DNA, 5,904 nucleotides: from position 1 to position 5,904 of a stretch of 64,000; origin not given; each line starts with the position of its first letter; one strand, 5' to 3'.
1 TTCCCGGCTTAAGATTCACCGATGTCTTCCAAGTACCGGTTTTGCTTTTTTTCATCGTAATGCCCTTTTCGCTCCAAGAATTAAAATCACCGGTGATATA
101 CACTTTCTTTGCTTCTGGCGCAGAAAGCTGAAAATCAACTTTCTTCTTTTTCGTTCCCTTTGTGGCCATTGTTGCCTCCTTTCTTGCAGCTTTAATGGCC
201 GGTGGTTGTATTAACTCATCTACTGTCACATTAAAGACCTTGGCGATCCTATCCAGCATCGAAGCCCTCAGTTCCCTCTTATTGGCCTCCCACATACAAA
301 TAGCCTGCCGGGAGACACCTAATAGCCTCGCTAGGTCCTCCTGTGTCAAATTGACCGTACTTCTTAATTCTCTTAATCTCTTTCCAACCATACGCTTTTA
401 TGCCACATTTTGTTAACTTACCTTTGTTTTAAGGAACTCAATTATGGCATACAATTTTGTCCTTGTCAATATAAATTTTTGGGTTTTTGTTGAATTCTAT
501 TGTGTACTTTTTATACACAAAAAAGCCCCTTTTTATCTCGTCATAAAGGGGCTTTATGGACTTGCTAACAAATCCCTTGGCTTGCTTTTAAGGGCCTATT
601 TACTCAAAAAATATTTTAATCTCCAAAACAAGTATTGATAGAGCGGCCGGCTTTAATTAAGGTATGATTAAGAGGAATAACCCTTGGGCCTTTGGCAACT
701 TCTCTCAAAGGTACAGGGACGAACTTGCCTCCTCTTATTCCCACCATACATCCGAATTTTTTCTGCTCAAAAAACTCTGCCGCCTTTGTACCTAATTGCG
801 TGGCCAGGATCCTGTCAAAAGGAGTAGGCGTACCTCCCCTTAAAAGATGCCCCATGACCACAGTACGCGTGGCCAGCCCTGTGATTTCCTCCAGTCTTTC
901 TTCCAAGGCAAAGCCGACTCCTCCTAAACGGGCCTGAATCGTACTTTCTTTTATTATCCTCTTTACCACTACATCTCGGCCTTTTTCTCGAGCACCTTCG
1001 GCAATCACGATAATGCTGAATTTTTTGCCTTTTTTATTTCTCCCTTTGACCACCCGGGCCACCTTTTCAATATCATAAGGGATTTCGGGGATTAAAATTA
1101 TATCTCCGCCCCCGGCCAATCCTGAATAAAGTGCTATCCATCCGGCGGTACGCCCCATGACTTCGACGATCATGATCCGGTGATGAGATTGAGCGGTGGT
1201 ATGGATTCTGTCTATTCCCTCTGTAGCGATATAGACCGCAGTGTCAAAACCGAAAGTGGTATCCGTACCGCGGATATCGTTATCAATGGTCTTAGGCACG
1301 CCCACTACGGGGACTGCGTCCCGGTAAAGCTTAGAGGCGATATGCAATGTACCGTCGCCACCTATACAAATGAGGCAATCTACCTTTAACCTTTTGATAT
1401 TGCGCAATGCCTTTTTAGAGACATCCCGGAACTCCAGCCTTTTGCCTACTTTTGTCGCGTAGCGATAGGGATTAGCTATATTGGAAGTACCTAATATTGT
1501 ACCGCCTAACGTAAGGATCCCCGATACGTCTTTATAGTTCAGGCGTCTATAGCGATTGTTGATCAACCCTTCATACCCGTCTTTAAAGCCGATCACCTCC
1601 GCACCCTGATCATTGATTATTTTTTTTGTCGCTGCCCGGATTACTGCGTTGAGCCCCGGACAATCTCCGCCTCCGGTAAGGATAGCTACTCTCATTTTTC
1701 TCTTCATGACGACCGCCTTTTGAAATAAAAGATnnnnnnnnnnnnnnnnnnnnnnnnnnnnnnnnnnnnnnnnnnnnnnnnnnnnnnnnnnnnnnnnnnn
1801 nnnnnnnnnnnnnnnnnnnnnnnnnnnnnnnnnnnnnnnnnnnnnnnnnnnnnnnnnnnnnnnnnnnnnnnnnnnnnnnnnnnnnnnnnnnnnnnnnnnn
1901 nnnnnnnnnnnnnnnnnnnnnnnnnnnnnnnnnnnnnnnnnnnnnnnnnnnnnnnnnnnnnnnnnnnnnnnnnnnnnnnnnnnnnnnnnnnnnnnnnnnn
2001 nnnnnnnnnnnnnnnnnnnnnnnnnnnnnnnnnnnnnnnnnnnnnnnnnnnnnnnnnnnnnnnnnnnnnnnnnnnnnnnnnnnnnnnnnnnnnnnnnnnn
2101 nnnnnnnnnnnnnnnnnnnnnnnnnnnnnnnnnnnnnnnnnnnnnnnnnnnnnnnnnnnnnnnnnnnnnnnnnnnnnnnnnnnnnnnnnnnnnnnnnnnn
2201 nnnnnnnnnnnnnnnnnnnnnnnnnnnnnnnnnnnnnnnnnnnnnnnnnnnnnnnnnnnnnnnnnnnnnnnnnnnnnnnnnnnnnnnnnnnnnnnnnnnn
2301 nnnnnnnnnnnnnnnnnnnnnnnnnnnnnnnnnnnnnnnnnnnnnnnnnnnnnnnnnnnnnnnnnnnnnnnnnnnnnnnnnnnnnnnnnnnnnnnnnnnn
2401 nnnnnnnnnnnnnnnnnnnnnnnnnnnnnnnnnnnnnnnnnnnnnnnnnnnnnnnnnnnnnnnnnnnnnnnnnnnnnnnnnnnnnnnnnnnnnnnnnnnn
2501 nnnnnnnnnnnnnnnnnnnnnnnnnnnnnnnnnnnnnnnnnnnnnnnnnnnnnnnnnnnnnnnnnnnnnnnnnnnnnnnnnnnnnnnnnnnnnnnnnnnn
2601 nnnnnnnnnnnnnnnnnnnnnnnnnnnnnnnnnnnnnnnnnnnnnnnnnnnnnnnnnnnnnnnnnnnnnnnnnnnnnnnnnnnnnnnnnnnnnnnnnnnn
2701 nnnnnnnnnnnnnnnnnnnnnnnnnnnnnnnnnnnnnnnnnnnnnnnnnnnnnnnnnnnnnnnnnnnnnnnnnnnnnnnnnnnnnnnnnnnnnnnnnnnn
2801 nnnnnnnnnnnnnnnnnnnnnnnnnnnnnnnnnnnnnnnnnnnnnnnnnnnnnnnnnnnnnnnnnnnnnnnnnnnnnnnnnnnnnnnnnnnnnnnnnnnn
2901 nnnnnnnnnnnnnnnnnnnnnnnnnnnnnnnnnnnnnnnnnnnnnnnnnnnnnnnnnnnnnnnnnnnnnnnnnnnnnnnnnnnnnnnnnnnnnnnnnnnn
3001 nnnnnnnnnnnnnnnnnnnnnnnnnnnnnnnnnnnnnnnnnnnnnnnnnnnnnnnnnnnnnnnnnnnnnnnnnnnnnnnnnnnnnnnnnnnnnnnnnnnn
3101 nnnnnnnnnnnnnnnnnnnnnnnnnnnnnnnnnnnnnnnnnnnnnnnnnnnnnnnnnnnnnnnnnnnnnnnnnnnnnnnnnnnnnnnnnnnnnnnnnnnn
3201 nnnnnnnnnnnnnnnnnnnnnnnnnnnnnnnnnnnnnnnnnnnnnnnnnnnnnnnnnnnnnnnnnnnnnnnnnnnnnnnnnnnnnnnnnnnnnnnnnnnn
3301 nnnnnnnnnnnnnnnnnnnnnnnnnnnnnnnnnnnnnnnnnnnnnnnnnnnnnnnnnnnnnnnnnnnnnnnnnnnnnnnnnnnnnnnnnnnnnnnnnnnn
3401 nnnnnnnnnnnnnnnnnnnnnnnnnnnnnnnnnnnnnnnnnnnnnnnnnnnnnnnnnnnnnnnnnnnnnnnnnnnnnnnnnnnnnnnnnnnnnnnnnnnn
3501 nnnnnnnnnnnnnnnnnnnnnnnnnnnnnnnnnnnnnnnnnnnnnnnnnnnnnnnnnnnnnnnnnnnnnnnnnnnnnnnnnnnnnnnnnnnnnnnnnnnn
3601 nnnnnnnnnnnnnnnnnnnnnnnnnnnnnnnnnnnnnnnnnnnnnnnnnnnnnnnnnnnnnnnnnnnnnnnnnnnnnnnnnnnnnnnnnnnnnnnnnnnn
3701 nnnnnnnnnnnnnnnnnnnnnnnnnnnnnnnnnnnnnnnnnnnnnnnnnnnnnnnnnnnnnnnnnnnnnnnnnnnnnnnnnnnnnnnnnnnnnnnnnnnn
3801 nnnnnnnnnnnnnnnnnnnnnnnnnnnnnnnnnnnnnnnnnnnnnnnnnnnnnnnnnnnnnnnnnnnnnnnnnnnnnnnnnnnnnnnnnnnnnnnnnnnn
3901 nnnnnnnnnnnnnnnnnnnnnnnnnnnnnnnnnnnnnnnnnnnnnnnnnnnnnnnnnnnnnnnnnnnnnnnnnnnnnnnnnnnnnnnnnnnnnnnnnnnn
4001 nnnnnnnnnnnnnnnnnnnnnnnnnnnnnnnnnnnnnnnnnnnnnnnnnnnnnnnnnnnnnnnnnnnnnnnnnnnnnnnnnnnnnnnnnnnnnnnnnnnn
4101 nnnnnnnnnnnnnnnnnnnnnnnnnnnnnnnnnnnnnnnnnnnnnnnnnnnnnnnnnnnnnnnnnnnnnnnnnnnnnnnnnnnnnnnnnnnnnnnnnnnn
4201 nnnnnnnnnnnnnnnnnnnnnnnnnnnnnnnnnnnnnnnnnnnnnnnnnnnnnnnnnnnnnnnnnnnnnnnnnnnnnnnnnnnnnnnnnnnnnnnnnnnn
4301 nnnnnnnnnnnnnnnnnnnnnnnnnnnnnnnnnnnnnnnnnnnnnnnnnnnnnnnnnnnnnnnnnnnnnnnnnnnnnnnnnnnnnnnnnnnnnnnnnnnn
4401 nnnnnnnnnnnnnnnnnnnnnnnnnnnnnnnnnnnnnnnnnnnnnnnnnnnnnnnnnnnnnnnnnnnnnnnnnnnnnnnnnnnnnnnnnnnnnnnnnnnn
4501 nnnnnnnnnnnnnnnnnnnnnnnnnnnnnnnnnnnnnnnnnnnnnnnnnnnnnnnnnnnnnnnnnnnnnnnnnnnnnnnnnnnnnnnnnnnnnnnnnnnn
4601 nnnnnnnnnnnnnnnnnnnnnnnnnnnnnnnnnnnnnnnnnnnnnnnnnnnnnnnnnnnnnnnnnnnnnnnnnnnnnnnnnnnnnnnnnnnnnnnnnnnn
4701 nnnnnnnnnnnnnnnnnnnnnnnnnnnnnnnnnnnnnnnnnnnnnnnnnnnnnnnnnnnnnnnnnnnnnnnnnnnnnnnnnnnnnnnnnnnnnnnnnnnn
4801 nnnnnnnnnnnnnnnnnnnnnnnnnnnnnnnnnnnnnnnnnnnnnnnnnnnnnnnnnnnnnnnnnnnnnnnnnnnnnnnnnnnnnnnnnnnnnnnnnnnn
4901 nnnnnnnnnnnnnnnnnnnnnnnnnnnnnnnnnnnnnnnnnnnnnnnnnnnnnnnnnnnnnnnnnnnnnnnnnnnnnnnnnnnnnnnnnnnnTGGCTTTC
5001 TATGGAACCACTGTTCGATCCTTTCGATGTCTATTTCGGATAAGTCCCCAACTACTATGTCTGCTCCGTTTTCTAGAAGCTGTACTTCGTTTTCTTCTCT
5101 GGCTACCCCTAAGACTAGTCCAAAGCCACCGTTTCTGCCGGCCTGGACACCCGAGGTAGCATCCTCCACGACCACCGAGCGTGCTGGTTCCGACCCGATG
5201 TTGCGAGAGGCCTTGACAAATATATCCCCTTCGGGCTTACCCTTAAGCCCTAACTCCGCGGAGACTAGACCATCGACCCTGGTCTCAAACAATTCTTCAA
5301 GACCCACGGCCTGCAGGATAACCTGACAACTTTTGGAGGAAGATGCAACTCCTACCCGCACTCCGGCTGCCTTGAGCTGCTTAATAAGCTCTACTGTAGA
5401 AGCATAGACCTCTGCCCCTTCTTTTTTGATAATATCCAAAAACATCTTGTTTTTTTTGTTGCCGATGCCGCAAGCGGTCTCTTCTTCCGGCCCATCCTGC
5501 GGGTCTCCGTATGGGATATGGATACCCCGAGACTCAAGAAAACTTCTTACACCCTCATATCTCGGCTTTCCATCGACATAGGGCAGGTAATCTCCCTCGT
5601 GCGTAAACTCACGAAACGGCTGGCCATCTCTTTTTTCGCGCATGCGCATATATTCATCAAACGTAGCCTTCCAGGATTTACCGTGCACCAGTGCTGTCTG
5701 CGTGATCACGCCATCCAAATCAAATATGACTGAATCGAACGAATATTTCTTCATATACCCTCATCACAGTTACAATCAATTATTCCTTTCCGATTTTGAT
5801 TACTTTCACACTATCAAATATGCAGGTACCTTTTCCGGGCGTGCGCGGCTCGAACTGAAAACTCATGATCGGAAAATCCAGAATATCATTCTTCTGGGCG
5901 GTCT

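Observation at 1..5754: Sugar-phosphorylase module: GH65 phosphorylase, beta-PGM fused to a T6P-phosphatase, pfk, and an XRE regulator with a glycogen-binding-like domain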

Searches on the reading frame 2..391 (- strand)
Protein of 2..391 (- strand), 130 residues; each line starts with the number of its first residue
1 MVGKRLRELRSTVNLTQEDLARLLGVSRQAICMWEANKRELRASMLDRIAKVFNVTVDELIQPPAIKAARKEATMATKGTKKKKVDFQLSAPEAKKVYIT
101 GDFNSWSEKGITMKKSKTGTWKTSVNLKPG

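Call 51: search_protein_families(library=pfam, proteins=[window:2-391:-], max_evalue=0.001)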
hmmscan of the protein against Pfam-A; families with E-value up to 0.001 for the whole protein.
seq(130 aa): 6 families
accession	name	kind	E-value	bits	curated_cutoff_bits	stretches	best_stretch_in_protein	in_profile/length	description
PF01381.28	HTH_3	-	5.7e-15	55.5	23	1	6-60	1-55/55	Helix-turn-helix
PF12844.13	HTH_19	-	8.7e-13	48.4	30.2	1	3-62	1-60/64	Helix-turn-helix domain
PF13560.12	HTH_31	-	2.1e-10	41.2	27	1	3-60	3-61/64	Helix-turn-helix domain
PF02922.24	CBM_48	-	3.3e-08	34.2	22.4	1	81-126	10-55/83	Carbohydrate-binding module 48 (Isoamylase N-terminal domain)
PF13443.12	HTH_26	-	7.5e-08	33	22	1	5-62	1-59/63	Cro/C1-type HTH DNA-binding domain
PF16561.11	AMPK1_CBM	-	3.9e-05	24.2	26.8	1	93-130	10-45/85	Glycogen recognition site of AMP-activated protein kinase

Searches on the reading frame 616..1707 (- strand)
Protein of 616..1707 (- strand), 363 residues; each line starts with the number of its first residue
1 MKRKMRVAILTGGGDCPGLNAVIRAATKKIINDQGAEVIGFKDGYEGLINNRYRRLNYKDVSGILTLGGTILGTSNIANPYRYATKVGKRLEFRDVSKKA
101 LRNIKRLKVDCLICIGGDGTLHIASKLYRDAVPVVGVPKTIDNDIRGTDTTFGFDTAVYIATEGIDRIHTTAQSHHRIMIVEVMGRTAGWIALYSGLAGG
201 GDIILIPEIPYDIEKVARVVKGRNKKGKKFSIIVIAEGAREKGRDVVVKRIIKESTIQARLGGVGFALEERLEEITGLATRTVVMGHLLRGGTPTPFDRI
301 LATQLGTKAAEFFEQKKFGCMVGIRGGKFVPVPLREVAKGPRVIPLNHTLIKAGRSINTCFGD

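Call 3: search_protein_families(library=pfam, proteins=[window:616-1707:-], max_evalue=0.01)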
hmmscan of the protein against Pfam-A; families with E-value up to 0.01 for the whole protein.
window:616-1707:- (363 aa): 4 families
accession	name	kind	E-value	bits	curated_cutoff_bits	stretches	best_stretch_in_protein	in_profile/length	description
PF00365.25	PFK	-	2.1e-104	349.2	30.9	1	6-312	1-276/277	Phosphofructokinase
PF01513.26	NAD_kinase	-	7.2e-07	30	25.5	1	97-138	61-103/130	ATP-NAD kinase N-terminal domain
PF00781.29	DAGK_cat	-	0.00055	20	23.6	1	96-125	43-73/125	Diacylglycerol kinase catalytic domain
PF06792.17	UPF0261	-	0.0084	16.5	27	0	97-141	80-122/176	Uncharacterised protein family (UPF0261) N-terminal domain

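Call 7: search_protein_families(library=ncbifam, proteins=[window:616-1707:-], max_evalue=0.001)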
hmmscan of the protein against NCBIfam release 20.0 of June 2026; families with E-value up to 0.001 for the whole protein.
window:616-1707:- (363 aa): 11 families
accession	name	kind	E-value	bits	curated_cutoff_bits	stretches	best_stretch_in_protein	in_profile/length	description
TIGR02483.1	PFK_mixed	subfamily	1.4e-127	425.3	430.55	1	6-337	1-324/325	phosphofructokinase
NF002872.1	PRK03202.1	subfamily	1.1e-116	389.3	253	1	5-347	1-313/323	ATP-dependent 6-phosphofructokinase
NF010674.0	PRK14071.1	equivalog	6e-107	357.7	544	1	1-363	1-360/360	ATP-dependent 6-phosphofructokinase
TIGR02482.1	PFKA_ATP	equivalog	2.8e-90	302.4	371.35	2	6-261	1-245/301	6-phosphofructokinase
TIGR02478.1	6PF1K_euk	equivalog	1.9e-61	208.2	708.4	2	132-339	141-338/744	6-phosphofructokinase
NF041103.1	PFKA_PPi_Ttgales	equivalog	3.7e-55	187.6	550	1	7-338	1-347/407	diphosphate--fructose-6-phosphate 1-phosphotransferase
NF005301.0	PRK06830.1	equivalog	7.9e-51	172.9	400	1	3-347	80-425/445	ATP-dependent 6-phosphofructokinase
NF010675.0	PRK14072.1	subfamily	1.7e-38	132.4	273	1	5-347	4-365/416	diphosphate--fructose-6-phosphate 1-phosphotransferase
NF005482.0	PRK07085.1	subfamily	4.5e-31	108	446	1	3-242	72-318/558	diphosphate--fructose-6-phosphate 1-phosphotransferase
TIGR02477.1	PFKA_PPi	equivalog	2.9e-27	95.3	587.95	1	2-241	65-311/539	diphosphate--fructose-6-phosphate 1-phosphotransferase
NF005121.0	PRK06555.1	equivalog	1.4e-19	70.2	395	1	4-194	3-205/404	pyrophosphate--fructose-6-phosphate 1-phosphotransferase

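Call 77: find_encoding_contigs(protein=window:616-1707:-, flank=10000, max_places=2)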
Protein window:616-1707:- (363 aa): no gene with exactly this product is on record in the collection.

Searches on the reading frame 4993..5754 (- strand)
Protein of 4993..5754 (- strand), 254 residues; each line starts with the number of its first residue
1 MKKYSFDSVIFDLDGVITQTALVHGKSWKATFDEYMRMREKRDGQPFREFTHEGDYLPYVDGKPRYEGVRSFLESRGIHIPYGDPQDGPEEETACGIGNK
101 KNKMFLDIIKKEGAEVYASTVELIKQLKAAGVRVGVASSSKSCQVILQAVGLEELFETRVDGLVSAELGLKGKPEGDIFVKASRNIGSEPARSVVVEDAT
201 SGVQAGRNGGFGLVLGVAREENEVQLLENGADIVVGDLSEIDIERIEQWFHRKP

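Call 56: search_solved_structures(query=window:4993-5754:-, max_evalue=1e-10, show_alignments=3)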
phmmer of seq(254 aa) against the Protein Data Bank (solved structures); distinct sequences matched with E-value up to 1e-10: 20.
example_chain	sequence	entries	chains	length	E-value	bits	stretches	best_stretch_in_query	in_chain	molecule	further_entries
8h5s_A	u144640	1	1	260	8.9e-59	202.5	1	9-241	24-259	Beta-phosphoglucomutase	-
1lvh_A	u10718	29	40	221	1.1e-19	74.4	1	6-248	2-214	beta-phosphoglucomutase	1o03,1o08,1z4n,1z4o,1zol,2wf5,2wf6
6hdh_A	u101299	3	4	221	1.2e-19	74.3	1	97-248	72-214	Beta-phosphoglucomutase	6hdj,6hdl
5olw_A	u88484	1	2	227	1.2e-19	74.3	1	6-248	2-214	Beta-phosphoglucomutase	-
6hdi_A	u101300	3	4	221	1.2e-19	74.3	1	97-248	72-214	Beta-phosphoglucomutase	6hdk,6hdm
6i03_A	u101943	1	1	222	4.7e-19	72.4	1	6-248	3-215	Beta-phosphoglucomutase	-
5o6p_A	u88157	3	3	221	5.5e-19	72.1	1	6-248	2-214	Beta-phosphoglucomutase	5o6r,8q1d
6h8y_A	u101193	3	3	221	5.6e-19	72.1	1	6-248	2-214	Beta-phosphoglucomutase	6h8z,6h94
6hdf_A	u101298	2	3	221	5.7e-19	72.1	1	6-248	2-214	Beta-phosphoglucomutase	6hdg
6h90_A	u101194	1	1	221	5.7e-19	72.1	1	97-248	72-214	Beta-phosphoglucomutase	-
5ojz_A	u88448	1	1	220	6.1e-19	72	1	97-248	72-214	Beta-phosphoglucomutase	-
3fm9_A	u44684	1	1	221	7.5e-19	71.7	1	6-248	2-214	Beta-phosphoglucomutase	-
5ok0_A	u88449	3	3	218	9.8e-19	71.3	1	97-245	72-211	Beta-phosphoglucomutase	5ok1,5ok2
6ydj_A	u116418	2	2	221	1.1e-18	71.1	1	6-248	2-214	Beta-phosphoglucomutase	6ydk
8q1c_A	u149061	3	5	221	5.2e-18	68.9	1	6-248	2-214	Beta-phosphoglucomutase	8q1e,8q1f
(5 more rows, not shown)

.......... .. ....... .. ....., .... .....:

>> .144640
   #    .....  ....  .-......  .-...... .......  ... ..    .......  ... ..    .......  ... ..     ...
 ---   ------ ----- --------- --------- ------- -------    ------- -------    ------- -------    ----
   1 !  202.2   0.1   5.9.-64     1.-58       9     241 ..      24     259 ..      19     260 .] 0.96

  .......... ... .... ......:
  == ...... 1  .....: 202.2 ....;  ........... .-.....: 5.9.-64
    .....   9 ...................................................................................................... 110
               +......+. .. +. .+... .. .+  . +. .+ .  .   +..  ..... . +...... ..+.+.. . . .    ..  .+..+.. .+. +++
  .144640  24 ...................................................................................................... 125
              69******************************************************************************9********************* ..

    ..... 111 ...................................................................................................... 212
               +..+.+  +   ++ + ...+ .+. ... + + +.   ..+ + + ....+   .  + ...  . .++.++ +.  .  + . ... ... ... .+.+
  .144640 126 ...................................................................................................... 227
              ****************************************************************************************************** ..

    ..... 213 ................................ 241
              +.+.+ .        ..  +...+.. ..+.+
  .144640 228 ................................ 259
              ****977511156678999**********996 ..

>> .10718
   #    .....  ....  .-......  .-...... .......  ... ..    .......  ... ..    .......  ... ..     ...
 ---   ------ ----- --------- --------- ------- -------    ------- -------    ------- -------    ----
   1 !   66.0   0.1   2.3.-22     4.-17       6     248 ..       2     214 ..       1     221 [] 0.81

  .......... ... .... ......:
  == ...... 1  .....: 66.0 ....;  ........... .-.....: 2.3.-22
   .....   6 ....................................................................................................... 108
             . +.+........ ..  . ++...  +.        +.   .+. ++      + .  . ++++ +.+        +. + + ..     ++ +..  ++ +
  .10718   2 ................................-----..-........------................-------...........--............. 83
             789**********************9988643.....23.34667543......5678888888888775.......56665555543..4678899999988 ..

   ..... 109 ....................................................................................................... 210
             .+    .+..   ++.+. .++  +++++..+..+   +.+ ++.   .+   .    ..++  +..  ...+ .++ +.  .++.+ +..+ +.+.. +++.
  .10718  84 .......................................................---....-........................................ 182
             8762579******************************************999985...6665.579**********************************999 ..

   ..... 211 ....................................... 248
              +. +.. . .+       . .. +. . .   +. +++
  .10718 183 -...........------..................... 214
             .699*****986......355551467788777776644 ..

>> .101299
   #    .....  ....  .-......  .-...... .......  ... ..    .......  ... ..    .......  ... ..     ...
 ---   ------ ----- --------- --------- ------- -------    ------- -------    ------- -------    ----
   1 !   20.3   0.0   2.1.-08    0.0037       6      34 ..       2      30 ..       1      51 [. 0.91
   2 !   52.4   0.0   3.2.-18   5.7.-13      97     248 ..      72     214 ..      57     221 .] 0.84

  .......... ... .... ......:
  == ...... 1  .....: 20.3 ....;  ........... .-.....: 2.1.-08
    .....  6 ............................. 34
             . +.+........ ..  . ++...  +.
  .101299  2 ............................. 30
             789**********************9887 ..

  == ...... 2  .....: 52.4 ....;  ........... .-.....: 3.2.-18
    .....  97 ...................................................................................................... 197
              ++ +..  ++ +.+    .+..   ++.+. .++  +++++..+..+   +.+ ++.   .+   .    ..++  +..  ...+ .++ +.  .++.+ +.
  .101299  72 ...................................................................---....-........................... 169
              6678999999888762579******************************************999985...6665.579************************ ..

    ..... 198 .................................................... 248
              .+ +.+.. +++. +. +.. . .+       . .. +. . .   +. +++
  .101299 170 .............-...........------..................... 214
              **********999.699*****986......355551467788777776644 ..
